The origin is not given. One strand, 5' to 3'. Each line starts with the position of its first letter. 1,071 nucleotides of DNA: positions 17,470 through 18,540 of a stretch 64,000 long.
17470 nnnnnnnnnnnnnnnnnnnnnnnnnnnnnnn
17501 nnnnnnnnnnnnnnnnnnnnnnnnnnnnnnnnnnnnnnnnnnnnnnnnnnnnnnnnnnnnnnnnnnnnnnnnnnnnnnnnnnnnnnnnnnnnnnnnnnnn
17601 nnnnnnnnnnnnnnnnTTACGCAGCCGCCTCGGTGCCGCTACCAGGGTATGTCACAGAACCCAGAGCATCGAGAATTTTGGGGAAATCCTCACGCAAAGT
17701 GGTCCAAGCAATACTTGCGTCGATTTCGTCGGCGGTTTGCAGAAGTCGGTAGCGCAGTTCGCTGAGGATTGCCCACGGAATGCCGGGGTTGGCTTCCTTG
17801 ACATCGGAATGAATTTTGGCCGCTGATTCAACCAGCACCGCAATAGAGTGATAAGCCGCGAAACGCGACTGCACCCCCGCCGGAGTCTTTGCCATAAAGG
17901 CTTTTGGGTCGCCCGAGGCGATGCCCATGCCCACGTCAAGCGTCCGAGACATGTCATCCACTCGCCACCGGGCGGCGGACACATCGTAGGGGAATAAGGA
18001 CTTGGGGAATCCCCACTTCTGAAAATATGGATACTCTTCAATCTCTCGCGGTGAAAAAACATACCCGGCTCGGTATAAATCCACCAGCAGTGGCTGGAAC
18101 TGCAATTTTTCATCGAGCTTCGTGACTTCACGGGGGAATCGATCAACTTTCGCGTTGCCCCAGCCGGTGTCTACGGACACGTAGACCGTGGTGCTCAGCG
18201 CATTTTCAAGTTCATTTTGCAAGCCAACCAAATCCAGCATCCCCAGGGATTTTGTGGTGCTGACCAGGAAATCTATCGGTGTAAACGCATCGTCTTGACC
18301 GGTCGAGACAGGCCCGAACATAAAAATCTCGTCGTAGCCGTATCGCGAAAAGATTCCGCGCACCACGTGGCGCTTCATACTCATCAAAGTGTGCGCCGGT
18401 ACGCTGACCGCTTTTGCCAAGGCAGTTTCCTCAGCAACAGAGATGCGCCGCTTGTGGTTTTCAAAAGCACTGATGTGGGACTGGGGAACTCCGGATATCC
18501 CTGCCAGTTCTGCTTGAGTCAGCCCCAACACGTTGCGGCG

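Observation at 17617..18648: Single-chain XRE-HTH + MNT-like + HepT/HEPN-like fusion with eroded catalytic motifs, heading an ABC-exporter operon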

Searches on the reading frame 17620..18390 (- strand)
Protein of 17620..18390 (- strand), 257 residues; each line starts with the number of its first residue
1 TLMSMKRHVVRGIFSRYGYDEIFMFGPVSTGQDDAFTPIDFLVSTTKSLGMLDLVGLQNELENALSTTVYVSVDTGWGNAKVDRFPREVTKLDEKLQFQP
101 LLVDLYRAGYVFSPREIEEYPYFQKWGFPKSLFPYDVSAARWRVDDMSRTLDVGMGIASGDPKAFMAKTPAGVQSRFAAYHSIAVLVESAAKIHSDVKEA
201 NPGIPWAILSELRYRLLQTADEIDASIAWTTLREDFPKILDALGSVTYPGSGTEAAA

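Call 24: search_protein_representatives(alignment_id=A2)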
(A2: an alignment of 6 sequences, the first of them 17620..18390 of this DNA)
Query: 6 sequences, 257 profile positions. Proteins with E-value up to 0.001 (for the whole library): 1372; up to 1e-10: 19; up to 1e-30: 1. The best 150 are listed.
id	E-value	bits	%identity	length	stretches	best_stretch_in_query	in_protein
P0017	6.5e-127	438.5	-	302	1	1-249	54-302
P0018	7.2e-30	120.5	-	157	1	113-246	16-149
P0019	2.3e-20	89.3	-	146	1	121-249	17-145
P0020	3.0e-20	88.9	-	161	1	119-244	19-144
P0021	1.6e-19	86.6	-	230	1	121-252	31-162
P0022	1.2e-17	80.4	-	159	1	118-243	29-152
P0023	1.6e-16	76.7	-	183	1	108-243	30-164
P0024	2.6e-16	76.0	-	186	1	121-244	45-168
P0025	2.4e-15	72.9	-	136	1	121-240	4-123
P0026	5.1e-15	71.8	-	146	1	115-243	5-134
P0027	2.2e-14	69.7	-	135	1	121-244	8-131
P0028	8.6e-14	67.8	-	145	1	122-246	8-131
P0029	8.8e-14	67.8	-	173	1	118-250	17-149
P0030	3.2e-13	65.9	-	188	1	115-243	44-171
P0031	2.3e-12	63.1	-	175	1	112-243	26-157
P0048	4.9e-09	52.2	-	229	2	138-246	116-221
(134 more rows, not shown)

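Call 27: find_encoding_contigs(protein=P0018, flank=4000, max_places=4)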
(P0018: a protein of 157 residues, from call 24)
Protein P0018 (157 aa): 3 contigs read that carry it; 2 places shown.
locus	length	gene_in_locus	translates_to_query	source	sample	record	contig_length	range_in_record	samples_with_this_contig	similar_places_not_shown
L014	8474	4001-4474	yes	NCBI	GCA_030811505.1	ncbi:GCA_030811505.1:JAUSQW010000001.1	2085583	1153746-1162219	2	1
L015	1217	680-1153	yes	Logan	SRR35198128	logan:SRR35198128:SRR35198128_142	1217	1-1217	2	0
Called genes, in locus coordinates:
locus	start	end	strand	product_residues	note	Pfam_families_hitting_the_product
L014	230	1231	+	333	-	PF04392:ABC_sub_bind, PF13407:Peripla_BP_4 (faint)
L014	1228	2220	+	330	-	PF02653:BPD_transp_2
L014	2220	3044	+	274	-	PF09818:ABC_ATPase (faint), PF00005:ABC_tran, PF02463:SMC_N, PF13304:AAA_21 (faint)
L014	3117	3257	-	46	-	-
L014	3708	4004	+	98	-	PF01909:NTP_transf_2, PF18765:Polbeta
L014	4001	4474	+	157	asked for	PF01934:HepT-like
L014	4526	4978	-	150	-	PF11457:DUF3021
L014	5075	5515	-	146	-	PF04397:LytTR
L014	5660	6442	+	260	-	PF09234:DUF1963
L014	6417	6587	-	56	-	-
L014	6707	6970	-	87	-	PF12844:HTH_19 (weak), PF13560:HTH_31, PF01381:HTH_3 (weak)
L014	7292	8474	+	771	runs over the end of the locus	PF02872:5_nucleotid_C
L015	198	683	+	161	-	PF13413:HTH_25 (weak), PF13560:HTH_31, PF01381:HTH_3, PF01909:NTP_transf_2, PF18765:Polbeta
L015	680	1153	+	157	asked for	PF01934:HepT-like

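Call 28: find_encoding_contigs(protein=P0019, flank=4000, max_places=4)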
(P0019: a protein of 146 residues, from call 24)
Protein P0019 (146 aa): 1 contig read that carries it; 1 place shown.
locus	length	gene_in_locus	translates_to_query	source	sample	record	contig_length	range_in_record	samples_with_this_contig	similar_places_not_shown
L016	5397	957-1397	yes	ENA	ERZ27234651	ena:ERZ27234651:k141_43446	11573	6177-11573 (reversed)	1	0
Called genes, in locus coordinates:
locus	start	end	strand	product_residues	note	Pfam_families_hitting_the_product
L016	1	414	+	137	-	?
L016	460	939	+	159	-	PF01381:HTH_3, PF13560:HTH_31 (weak), PF13744:HTH_37 (weak), PF01909:NTP_transf_2 (weak), PF18765:Polbeta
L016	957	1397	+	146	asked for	PF01934:HepT-like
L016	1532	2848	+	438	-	PF00344:SecY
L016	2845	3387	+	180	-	PF00406:ADK, PF13207:AAA_17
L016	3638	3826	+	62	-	-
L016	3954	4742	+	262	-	PF00557:Peptidase_M24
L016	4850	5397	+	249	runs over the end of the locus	PF03734:YkuD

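Call 48: list_cluster_members(proteins=[P0018, P0017, P0020, P0022])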
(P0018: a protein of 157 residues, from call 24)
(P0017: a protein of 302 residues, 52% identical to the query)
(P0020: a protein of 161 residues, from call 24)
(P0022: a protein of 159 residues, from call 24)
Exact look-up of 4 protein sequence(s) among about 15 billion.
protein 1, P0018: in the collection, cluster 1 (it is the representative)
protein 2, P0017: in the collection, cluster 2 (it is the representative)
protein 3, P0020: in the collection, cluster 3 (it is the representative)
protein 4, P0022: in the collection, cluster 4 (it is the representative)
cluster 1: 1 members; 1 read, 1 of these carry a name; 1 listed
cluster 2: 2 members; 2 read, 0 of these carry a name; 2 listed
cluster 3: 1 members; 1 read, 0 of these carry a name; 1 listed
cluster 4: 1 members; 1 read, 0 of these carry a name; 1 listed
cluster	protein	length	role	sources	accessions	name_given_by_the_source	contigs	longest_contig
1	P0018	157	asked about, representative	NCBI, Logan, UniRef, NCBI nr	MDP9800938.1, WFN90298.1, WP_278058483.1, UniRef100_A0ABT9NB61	uncharacterized protein with HEPN domain [Arcanobacterium wilhelmae] | Uncharacterized protein with HEPN domain n=1 Tax=Arcanobacterium wilhelmae TaxID=1803177 ... | HepT-like ribonuclease domain-containing protein [Arcanobacterium wilhelmae]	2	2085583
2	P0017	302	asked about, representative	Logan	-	-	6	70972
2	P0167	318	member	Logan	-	-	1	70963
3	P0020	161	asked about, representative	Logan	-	-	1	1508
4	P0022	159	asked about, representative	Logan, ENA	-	-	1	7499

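Call 57: search_solved_structures(query=A2, max_evalue=1, show_alignments=4)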
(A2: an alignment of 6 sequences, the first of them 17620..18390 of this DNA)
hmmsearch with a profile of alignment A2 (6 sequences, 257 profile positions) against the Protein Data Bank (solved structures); distinct sequences matched with E-value up to 1: 3.
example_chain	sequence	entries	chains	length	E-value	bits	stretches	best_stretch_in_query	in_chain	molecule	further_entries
1wot_A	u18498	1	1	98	0.042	16.3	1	6-87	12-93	PUTATIVE MINIMAL NUCLEOTIDYLTRANSFERASE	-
5xy3_d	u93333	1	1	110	0.097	15.1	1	159-205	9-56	Ribosomal protein L31e, putative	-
1rwz_A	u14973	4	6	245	0.35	13.3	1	131-251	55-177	DNA polymerase sliding clamp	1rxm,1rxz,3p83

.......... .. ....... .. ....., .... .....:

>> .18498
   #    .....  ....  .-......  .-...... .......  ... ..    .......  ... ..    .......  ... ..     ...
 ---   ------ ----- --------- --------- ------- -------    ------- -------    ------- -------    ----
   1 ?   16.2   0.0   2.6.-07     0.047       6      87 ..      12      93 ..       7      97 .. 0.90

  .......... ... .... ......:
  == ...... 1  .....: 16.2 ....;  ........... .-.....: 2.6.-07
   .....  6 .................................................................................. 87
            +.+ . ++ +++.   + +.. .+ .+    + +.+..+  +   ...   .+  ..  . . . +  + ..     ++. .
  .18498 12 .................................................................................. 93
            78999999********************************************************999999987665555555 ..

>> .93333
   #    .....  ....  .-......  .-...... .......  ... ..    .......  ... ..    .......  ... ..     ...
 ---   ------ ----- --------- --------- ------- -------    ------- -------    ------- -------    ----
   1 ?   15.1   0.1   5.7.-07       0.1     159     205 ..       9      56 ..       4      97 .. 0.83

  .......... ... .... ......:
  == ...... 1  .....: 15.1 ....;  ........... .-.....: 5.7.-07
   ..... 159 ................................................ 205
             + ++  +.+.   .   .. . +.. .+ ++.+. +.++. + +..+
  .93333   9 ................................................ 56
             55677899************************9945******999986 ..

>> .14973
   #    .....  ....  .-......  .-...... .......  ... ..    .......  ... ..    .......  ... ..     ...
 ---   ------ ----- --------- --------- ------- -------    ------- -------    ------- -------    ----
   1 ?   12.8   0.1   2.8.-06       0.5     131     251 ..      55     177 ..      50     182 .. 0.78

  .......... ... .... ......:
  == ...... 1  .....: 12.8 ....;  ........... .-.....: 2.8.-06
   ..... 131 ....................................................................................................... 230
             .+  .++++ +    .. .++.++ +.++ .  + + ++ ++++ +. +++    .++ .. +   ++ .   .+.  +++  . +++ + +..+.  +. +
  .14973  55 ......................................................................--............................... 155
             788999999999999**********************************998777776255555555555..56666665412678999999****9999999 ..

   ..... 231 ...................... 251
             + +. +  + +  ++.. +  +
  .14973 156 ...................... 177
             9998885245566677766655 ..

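Call 64: search_protein_families(library=pfam, proteins=[L015:198-680:+, L016:460-936:+, P0018, P0167, P0048], max_evalue=0.01)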
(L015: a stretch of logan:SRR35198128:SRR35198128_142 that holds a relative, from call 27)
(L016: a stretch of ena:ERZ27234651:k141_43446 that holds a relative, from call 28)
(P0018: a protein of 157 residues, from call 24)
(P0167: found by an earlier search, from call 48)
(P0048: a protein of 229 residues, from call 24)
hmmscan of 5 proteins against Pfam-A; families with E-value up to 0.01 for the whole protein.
L015:198-680:+ (161 aa): 7 families
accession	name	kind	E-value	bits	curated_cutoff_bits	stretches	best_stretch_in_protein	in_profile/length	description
PF01909.29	NTP_transf_2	-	2.2e-10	41.2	21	1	77-144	6-75/93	Nucleotidyltransferase domain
PF01381.28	HTH_3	-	8.2e-09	35.8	23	1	17-54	1-38/55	Helix-turn-helix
PF13560.12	HTH_31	-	4.7e-08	33.7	27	1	16-56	5-46/64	Helix-turn-helix domain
PF18765.7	Polbeta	-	5e-08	33.5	26.9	1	87-143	12-69/93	Polymerase beta, Nucleotidyltransferase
PF13413.12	HTH_25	-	1.2e-05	25.4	24.6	1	17-48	2-33/62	Helix-turn-helix domain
PF12844.13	HTH_19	-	8.1e-05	22.9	30.2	1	15-50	2-37/64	Helix-turn-helix domain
PF22600.2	MTPAP-like_central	-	0.00082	19.9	27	1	79-116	33-67/139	Poly(A) RNA polymerase, mitochondrial-like, central palm domain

L016:460-936:+ (159 aa): 5 families
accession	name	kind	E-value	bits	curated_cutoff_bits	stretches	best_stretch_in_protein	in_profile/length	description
PF18765.7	Polbeta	-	2.2e-09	37.8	26.9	1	85-154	12-82/93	Polymerase beta, Nucleotidyltransferase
PF01381.28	HTH_3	-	1.5e-08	35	23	1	16-52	2-38/55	Helix-turn-helix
PF13560.12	HTH_31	-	2.8e-07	31.2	27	1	12-52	3-44/64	Helix-turn-helix domain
PF01909.29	NTP_transf_2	-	4.8e-07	30.5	21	1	90-146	18-79/93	Nucleotidyltransferase domain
PF13744.12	HTH_37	-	5.6e-06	26.5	27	1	16-49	24-57/80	Helix-turn-helix domain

P0018 (157 aa): 1 family
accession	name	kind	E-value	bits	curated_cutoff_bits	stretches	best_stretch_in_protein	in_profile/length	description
PF01934.22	HepT-like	-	3.5e-17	62.7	23.5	1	75-149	23-120/120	Ribonuclease HepT-like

P0167 (318 aa): 4 families
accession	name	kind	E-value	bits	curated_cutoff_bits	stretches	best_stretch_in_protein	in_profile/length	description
PF01381.28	HTH_3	-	1.3e-07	32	23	1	23-53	7-37/55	Helix-turn-helix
PF13560.12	HTH_31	-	2.1e-05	25.2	27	1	14-63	3-53/64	Helix-turn-helix domain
PF01934.22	HepT-like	-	2.7e-05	24.3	23.5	1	264-315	69-120/120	Ribonuclease HepT-like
PF12844.13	HTH_19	-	0.00044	20.6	30.2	1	14-50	1-37/64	Helix-turn-helix domain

P0048 (229 aa): 4 families
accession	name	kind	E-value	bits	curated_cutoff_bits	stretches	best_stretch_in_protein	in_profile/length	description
PF01934.22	HepT-like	-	1.8e-28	99.1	23.5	1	125-221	1-120/120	Ribonuclease HepT-like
PF01909.29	NTP_transf_2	-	1.6e-16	60.9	21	1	13-95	4-91/93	Nucleotidyltransferase domain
PF18765.7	Polbeta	-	7.6e-12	45.7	26.9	1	21-93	12-83/93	Polymerase beta, Nucleotidyltransferase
PF22600.2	MTPAP-like_central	-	0.0046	17.5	27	1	24-74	41-88/139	Poly(A) RNA polymerase, mitochondrial-like, central palm domain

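Call 70: find_encoding_contigs(protein=P0022, flank=3000, max_places=2)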
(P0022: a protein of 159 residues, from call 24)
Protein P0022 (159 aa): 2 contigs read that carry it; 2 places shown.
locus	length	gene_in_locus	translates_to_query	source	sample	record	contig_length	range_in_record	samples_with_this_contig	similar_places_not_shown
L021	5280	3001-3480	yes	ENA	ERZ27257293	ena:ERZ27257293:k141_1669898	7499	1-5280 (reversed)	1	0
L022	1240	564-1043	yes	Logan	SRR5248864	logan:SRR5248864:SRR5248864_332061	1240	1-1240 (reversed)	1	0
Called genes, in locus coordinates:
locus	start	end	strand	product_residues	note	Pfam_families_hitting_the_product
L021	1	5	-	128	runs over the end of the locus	PF01850:PIN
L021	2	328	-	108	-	-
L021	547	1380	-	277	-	PF00248:Aldo_ket_red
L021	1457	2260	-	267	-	-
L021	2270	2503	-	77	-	-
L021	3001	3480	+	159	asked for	PF01934:HepT-like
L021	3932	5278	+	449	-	?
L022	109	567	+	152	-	PF01381:HTH_3, PF12844:HTH_19, PF13560:HTH_31 (weak), PF01909:NTP_transf_2, PF18765:Polbeta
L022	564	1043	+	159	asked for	PF01934:HepT-like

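Call 71: find_encoding_contigs(protein=P0024, flank=3000, max_places=2)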
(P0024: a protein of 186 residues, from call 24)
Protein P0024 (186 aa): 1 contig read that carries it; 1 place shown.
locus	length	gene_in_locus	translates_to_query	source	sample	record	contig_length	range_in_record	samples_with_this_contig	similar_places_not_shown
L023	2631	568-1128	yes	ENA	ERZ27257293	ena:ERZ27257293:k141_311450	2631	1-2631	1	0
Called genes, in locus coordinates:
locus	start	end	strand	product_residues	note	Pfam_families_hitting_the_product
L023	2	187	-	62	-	?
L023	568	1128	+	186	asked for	PF01934:HepT-like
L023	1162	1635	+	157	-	PF13560:HTH_31 (weak), PF01381:HTH_3 (faint), PF01909:NTP_transf_2, PF18765:Polbeta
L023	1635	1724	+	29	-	-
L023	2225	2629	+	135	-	?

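Call 79: search_dna_similar(query=window:17620-18390:-, collection=plasmids, mode=protein, max_evalue=0.001, max_rows=12)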
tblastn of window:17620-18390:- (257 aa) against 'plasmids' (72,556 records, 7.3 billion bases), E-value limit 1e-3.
Records with a match: 1; places in all: 1; records where one place covers at least 80% of the query: 0.
Best place of each record, by identity: <60% 1.
By first word of the organism name: Serratia 1.
By predicted mobility (MOB-suite, as given by PLSDB): non-mobilizable 1.
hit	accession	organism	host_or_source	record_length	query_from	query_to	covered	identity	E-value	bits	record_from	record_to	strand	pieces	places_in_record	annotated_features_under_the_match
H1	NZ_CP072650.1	Serratia symbiotica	Aphis fabae,Whole organism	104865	171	254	33%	29.9%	1e-4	50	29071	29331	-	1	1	DUF86 domain-containing protein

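Call 80: search_dna_similar(query=window:17620-18390:-, collection=phages, mode=protein, max_evalue=0.001, max_rows=12)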
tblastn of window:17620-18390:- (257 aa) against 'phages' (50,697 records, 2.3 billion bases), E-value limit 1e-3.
No match.
